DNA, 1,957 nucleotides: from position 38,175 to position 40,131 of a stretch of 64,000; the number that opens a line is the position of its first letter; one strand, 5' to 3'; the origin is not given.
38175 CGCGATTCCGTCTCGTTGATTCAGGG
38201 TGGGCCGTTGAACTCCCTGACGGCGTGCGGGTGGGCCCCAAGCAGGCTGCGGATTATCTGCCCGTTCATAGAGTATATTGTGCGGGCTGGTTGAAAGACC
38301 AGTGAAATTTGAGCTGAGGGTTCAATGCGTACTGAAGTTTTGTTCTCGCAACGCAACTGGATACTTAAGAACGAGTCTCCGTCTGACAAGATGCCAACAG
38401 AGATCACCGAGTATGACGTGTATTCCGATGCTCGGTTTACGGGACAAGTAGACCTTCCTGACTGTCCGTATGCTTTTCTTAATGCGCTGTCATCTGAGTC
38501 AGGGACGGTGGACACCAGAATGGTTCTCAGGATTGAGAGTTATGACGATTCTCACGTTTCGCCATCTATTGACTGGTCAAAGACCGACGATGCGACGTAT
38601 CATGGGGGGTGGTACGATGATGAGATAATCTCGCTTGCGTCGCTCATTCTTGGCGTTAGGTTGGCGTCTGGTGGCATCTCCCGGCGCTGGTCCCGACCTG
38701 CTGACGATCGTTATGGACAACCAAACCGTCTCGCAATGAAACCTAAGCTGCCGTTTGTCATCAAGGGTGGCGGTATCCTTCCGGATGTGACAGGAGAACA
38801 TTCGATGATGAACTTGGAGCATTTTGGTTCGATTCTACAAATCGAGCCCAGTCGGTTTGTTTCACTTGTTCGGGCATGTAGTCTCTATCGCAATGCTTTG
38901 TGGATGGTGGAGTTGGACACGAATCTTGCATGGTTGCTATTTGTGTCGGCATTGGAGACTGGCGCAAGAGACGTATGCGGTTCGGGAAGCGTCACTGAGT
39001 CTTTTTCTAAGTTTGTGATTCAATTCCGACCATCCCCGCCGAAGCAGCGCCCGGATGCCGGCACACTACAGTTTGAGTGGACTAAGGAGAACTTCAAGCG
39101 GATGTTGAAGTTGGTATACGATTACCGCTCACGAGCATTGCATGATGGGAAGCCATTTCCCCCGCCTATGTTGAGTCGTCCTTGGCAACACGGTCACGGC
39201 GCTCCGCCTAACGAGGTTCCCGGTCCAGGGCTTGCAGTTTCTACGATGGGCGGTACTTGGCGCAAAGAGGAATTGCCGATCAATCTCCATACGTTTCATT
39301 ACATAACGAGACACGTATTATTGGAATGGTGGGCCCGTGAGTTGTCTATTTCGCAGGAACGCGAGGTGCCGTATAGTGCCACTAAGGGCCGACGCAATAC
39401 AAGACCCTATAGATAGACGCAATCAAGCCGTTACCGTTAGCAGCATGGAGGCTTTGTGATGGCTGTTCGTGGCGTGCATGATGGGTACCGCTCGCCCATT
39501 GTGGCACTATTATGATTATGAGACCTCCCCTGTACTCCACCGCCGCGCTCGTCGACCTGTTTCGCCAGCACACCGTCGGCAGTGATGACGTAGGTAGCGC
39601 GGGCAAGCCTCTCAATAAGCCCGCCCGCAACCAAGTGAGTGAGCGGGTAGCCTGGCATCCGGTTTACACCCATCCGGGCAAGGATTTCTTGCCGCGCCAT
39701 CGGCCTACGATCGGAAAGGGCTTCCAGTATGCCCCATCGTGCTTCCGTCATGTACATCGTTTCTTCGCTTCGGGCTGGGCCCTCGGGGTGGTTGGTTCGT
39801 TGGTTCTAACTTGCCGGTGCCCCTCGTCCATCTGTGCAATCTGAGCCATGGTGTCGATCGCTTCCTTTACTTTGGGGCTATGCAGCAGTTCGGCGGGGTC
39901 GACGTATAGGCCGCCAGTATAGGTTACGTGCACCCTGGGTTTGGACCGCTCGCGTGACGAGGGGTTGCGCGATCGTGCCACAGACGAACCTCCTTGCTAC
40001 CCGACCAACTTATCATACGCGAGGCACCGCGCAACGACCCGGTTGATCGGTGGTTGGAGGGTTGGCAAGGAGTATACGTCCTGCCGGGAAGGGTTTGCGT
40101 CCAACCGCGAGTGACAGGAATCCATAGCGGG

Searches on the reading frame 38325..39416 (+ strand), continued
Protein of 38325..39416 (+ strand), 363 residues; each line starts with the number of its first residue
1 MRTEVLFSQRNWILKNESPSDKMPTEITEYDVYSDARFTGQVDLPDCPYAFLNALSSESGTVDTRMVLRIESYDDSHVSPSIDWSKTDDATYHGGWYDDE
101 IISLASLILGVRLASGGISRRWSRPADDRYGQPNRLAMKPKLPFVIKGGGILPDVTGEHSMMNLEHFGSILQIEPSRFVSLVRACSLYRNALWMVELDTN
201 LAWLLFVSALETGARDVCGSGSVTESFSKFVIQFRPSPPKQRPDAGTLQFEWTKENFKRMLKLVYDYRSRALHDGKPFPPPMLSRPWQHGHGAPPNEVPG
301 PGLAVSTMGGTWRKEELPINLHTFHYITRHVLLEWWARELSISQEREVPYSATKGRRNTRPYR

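Call 89: search_dna_similar(query=window:38325-39416:+, collection=plasmids, mode=protein, max_rows=15, max_evalue=0.001)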
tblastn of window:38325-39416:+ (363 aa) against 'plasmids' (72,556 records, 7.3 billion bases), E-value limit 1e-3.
Records with a match: 7; places in all: 7; records where one place covers at least 80% of the query: 7.
Best place of each record, by identity: <60% 7.
By first word of the organism name: Streptomyces 2; Kocuria 1; Polymorphobacter 1; Sphingomonadaceae 1; Thalassospira 1; Arthrobacter 1.
By predicted mobility (MOB-suite, as given by PLSDB): non-mobilizable 4; mobilizable 2; conjugative 1.
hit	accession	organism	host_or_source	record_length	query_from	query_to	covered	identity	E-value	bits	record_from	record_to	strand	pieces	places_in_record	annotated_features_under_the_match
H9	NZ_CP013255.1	Kocuria flava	single cell,air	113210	10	338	91%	32.2%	6e-37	149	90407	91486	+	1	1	hypothetical protein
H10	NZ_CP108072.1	Streptomyces sp. NBC_00271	-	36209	28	341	87%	33.2%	6e-31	131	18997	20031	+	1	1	hypothetical protein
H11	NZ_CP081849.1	Polymorphobacter megasporae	Megaspora,lichen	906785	2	329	90%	31.7%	7e-37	148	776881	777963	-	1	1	hypothetical protein | HNH endonuclease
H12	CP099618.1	Sphingomonadaceae bacterium OTU29MARTA1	Arabidopsis thaliana,pure culture,leaf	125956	8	336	91%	31.0%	3e-38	152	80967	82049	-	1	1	hypothetical protein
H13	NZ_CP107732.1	Streptomyces canus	-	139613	28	349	89%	31.6%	1e-27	121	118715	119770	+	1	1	hypothetical protein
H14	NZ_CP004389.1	Thalassospira xiamenensis M-5 = DSM 17429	surface seawater from the sea close to ...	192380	29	337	85%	31.0%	5e-37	149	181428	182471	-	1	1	hypothetical protein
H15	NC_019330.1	Arthrobacter sp. J3.40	heavy aromatic hydrocarbon contaminated ...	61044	29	336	85%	30.8%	2e-31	132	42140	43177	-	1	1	hypothetical protein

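Call 90: get_annotated_region(hit=H1, flank=4500)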
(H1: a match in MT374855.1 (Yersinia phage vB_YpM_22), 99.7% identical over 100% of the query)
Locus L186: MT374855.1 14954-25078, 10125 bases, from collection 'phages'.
description: Yersinia phage vB_YpM_22, complete genome.
organism: Yersinia phage vB_YpM_22 (NCBI taxid 2736197)
taxonomy: Viruses; Duplodnaviria; Heunggongvirae; Uroviricota; Caudoviricetes; Peduoviridae; Peduovirus; Peduovirus YPM22
host: Yersinia pestis EV76-CN; source: -; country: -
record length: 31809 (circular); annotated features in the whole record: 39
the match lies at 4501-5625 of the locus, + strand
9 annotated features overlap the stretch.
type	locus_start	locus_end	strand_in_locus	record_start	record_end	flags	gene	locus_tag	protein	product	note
CDS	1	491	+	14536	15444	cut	-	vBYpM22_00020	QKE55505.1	hypothetical protein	-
CDS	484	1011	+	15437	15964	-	-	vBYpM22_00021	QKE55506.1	hypothetical protein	-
CDS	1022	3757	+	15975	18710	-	-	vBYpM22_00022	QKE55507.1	hypothetical protein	-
CDS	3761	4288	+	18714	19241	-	-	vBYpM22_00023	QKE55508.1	hypothetical protein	-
CDS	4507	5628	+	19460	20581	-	-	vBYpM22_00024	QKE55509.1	hypothetical protein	-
CDS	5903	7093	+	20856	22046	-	gpFI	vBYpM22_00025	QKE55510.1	putative major tail sheath protein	-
CDS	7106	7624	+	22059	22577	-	-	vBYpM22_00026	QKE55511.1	hypothetical protein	-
CDS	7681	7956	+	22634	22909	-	-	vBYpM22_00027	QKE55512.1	hypothetical protein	-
CDS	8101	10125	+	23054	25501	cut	smc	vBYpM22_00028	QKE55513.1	chromosome partition protein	Chromosome partition protein Smc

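Call 96: search_protein_families(library=pfam, proteins=[L176:5914-7041:+], max_evalue=0.001)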
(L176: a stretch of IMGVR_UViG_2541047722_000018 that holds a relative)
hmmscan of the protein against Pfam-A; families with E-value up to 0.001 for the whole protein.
L176:5914-7041:+ (375 aa): 0 families

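Call 99: search_protein_families(library=padloc, alignment_id=A1, max_evalue=0.01)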
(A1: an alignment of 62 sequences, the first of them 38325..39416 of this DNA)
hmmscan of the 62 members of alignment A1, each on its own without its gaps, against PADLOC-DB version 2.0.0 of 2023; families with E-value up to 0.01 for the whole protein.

A. member 1, window:38325-39416:+ (363 aa): 0 families

B. families by the number of members that match (of 62 scanned): 0 families

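Call 102: find_encoding_contigs(protein=P0047, flank=8000, max_places=1)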
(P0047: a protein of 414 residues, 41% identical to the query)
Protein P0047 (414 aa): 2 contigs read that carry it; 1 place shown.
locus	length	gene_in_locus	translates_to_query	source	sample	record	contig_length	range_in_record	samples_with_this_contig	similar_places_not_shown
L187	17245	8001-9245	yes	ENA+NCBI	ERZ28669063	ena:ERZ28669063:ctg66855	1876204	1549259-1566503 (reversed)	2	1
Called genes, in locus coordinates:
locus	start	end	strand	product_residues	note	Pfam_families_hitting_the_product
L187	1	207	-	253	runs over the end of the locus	PF13276:HTH_21, PF00665:rve, PF13683:rve_3, PF13333:rve_2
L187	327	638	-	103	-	PF01527:HTH_Tnp_1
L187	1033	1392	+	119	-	-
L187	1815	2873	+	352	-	PF01609:DDE_Tnp_1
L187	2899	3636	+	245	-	PF18863:AbiJ_NTD4 (faint)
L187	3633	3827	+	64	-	-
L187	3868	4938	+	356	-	PF04851:ResIII (weak)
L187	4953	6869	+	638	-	-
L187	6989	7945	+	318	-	-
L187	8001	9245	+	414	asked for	-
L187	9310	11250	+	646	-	PF13091:PLDc_2, PF04851:ResIII, PF00176:SNF2-rel_dom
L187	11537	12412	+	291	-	PF00271:Helicase_C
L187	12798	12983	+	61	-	-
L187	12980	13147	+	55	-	-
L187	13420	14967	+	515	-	PF09820:AAA-ATPase_like, PF08011:PDDEXK_9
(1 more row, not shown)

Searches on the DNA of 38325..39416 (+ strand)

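Call 91: search_dna_similar(query=L176:5914-7041:+, collection=ecoli_genomes, mode=near, max_rows=8)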
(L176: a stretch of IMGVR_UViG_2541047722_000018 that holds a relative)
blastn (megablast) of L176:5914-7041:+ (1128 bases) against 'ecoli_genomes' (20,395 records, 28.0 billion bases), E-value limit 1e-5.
Records with a match: 5; places in all: 5; records where one place covers at least 80% of the query: 5.
Genomes with a match: 5 of 5426; with a place that covers at least 80% of the query: 5. Places per genome that has any: lowest 1, median 1, highest 1. On chromosomes: 5 places; on plasmids: 0.
Best place of each record, by identity: >=99% 5.
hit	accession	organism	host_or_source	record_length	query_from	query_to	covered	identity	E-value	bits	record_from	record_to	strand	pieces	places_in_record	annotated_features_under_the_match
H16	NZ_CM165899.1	Escherichia coli strain N21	Homo sapiens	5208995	1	1128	100%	99.9%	0e+0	2078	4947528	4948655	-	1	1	hypothetical protein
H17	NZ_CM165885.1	Escherichia coli strain N54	Homo sapiens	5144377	1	1128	100%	99.9%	0e+0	2078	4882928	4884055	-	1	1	hypothetical protein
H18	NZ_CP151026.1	Escherichia coli strain 19KM1831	Dog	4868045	1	1128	100%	99.7%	0e+0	2067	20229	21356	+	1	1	hypothetical protein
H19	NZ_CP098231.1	Escherichia coli strain XJ34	bovine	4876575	1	1128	100%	99.1%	0e+0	2028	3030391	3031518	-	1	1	hypothetical protein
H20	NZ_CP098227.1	Escherichia coli strain XJ6-3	bovine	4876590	1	1128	100%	99.1%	0e+0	2028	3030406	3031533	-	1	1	hypothetical protein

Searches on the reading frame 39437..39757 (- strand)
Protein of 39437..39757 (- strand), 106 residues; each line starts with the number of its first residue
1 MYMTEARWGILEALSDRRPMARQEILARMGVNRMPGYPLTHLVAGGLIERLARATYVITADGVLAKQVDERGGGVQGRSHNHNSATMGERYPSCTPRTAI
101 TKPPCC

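Call 3: search_protein_families(library=pfam, proteins=[window:39437-39757:-], max_evalue=0.1)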
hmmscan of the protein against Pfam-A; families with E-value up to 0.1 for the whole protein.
window:39437-39757:- (106 aa): 4 families
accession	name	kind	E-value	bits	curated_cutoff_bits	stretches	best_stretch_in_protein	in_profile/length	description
PF13338.12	AbiEi_4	-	0.014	15.9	25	1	23-58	17-48/49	Transcriptional regulator, AbiEi antitoxin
PF14338.12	Mrr_N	-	0.021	15.4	29.5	0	39-63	58-82/87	Mrr N-terminal domain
PF12802.13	MarR_2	-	0.037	14.6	27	0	3-33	3-34/61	MarR family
PF12840.13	HTH_20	-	0.037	14.4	27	0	6-32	5-31/51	Helix-turn-helix domain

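Call 4: search_protein_families(library=padloc, proteins=[window:39437-39757:-], max_evalue=0.1)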
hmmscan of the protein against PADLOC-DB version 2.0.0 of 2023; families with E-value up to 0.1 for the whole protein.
window:39437-39757:- (106 aa): 2 families
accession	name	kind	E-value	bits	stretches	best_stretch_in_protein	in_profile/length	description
PDLC02265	AbiEi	-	0.029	12.1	1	12-60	8-53/198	AbiEi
PDLC02283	AbiEi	-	0.043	11.5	1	11-59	10-55/201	AbiEi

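Call 5: search_protein_families(library=ncbifam, proteins=[window:39437-39757:-], max_evalue=0.1)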
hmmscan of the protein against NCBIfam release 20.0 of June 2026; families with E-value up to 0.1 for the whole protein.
window:39437-39757:- (106 aa): 1 family
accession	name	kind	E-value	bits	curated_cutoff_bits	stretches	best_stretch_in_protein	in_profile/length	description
NF009905.0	PRK13368.1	subfamily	0.056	12.8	255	1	25-86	7-77/243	3-deoxy-manno-octulosonate cytidylyltransferase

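Call 6: search_protein_families(library=phrogs, proteins=[window:39437-39757:-], max_evalue=0.1)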
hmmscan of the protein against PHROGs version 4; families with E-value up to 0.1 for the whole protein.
window:39437-39757:- (106 aa): 0 families

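Call 73: find_homologous_proteins(query=window:39437-39757:-, max_evalue=0.001)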
Query window:39437-39757:- (106 aa): 4 proteins with E <= 0.001 among 16 candidates.
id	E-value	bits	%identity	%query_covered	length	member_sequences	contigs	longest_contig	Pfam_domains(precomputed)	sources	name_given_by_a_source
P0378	1.4e-55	204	94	94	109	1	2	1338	-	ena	-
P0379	2.3e-24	104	75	63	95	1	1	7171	-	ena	-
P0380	5.2e-22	96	71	69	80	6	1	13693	-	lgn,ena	-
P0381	7.0e-20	89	74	61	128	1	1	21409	-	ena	-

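Call 74: find_encoding_contigs(protein=P0381, flank=6000, max_places=1)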
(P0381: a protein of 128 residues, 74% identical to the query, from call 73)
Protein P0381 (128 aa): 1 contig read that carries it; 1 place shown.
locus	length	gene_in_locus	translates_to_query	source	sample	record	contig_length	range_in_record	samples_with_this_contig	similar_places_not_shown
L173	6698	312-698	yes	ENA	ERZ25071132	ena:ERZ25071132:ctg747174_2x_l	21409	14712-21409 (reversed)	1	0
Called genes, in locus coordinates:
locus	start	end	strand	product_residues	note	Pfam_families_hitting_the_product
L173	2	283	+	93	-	?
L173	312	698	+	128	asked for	-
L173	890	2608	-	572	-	-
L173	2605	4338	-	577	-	-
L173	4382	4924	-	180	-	-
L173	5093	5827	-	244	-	PF01863:YgjP-like, PF10263:SprT-like (weak)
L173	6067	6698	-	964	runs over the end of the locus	PF04313:HSDR_N, PF04851:ResIII, PF18766:SWI2_SNF2, PF22679:T1R_D3-like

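Call 75: find_encoding_contigs(protein=P0380, flank=6000, max_places=1)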
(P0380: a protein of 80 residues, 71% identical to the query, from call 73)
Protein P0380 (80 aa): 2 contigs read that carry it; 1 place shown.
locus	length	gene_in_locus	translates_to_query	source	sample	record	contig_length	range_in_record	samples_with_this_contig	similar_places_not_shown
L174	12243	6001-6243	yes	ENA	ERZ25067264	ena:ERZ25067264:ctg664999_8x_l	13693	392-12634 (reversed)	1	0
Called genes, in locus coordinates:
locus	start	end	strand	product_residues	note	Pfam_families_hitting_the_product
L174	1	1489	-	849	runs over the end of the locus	?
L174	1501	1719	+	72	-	-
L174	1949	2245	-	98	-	PF09720:Unstab_antitox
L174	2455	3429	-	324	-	PF04909:Amidohydro_2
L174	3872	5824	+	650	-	PF00496:SBP_bac_5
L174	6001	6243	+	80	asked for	-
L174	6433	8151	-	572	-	-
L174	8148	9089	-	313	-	-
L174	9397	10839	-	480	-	PF05598:DUF772, PF01609:DDE_Tnp_1, PF13751:DDE_Tnp_1_6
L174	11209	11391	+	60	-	-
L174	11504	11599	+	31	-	-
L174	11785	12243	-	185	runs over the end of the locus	-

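Call 96: search_protein_families(library=pfam, proteins=[L173:890-2608:-, L173:2605-4338:-], max_evalue=0.001)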
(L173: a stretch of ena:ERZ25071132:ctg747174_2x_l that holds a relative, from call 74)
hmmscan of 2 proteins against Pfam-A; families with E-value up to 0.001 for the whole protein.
L173:890-2608:- (572 aa): 0 families

L173:2605-4338:- (577 aa): 0 families

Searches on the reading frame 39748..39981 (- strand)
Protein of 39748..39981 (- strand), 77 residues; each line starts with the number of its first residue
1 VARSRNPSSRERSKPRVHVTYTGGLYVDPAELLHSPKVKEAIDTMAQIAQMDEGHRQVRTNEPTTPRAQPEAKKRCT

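Call 3: search_protein_families(library=pfam, proteins=[window:39748-39981:-], max_evalue=0.1)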
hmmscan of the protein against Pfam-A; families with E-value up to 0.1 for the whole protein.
window:39748-39981:- (77 aa): 0 families

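Call 4: search_protein_families(library=padloc, proteins=[window:39748-39981:-], max_evalue=0.1)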
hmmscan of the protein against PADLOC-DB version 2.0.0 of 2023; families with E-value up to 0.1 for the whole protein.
window:39748-39981:- (77 aa): 0 families

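Call 5: search_protein_families(library=ncbifam, proteins=[window:39748-39981:-], max_evalue=0.1)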
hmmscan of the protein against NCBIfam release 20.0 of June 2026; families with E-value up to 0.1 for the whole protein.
window:39748-39981:- (77 aa): 0 families

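Call 6: search_protein_families(library=phrogs, proteins=[window:39748-39981:-], max_evalue=0.1)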
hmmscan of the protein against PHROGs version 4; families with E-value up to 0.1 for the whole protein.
window:39748-39981:- (77 aa): 0 families
